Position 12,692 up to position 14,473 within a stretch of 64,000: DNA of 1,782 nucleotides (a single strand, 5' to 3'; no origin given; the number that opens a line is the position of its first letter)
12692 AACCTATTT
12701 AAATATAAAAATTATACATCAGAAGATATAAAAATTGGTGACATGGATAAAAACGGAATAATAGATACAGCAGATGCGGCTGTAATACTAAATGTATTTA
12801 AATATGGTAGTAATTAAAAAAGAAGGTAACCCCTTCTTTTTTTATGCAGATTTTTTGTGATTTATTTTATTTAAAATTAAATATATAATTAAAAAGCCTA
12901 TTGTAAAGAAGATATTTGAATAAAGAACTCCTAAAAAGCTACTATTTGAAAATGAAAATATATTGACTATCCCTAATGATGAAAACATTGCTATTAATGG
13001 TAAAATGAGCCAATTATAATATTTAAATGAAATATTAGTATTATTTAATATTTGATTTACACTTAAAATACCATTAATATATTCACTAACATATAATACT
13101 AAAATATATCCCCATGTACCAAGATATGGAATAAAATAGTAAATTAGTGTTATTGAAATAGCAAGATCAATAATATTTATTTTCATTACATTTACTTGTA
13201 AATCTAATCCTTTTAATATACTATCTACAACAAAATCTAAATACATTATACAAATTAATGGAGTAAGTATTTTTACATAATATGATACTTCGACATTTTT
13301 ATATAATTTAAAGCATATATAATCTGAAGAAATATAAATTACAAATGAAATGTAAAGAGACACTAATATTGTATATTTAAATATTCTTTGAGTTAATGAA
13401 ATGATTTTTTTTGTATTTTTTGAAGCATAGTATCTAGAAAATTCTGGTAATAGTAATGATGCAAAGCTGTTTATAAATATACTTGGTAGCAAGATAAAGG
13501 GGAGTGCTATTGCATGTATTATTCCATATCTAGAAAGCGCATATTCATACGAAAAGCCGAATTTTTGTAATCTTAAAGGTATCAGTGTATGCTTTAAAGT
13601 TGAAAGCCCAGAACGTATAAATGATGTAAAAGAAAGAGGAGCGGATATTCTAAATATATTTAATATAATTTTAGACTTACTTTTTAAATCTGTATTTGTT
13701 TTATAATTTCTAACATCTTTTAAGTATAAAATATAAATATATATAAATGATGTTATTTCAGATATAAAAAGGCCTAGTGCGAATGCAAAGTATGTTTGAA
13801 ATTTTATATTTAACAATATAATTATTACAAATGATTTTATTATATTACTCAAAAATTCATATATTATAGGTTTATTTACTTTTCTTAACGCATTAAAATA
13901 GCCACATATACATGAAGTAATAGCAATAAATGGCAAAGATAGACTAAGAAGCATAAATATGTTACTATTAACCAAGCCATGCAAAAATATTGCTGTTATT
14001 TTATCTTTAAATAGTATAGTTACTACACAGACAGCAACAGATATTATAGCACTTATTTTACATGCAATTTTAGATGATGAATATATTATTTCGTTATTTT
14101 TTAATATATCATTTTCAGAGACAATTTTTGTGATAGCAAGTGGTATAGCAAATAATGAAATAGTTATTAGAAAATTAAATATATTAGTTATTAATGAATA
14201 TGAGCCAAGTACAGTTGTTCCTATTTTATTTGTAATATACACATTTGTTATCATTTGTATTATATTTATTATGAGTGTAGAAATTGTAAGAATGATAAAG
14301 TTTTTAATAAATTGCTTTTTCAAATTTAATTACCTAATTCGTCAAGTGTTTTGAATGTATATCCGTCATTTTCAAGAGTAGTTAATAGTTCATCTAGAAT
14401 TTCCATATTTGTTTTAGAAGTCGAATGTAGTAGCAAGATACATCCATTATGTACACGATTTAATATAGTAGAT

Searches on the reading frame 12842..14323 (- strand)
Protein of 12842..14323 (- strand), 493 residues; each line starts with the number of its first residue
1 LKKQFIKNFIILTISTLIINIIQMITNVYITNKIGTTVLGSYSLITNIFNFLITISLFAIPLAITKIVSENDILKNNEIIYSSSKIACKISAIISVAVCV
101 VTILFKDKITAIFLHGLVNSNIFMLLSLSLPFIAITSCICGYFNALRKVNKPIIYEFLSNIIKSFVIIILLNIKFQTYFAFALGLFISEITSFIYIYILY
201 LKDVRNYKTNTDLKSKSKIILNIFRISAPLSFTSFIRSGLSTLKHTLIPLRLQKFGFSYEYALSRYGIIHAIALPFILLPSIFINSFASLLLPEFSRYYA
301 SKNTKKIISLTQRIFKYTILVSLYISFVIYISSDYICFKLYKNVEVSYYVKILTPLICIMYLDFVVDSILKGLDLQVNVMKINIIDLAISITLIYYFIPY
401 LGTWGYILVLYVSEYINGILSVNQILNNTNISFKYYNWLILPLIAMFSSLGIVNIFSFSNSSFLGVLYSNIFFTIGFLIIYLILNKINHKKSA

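Call 41: search_protein_families(library=pfam, proteins=[window:12842-14323:-], max_evalue=0.01)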
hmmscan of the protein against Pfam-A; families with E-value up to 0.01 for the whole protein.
window:12842-14323:- (493 aa): 4 families
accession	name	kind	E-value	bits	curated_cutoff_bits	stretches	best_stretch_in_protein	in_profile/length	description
PF01943.22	Polysacc_synt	-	1.8e-16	60.8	28.2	1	6-298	2-273/274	Polysaccharide biosynthesis protein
PF01554.23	MatE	-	1.5e-10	41.4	24.9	2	14-163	4-155/161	MatE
PF03023.19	MurJ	-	3.7e-09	36.1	27.4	2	278-343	244-309/451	Lipid II flippase MurJ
PF04246.17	RseC_MucC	-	0.0024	18.2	24.4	1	440-491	72-122/130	Positive regulator of sigma(E), RseC/MucC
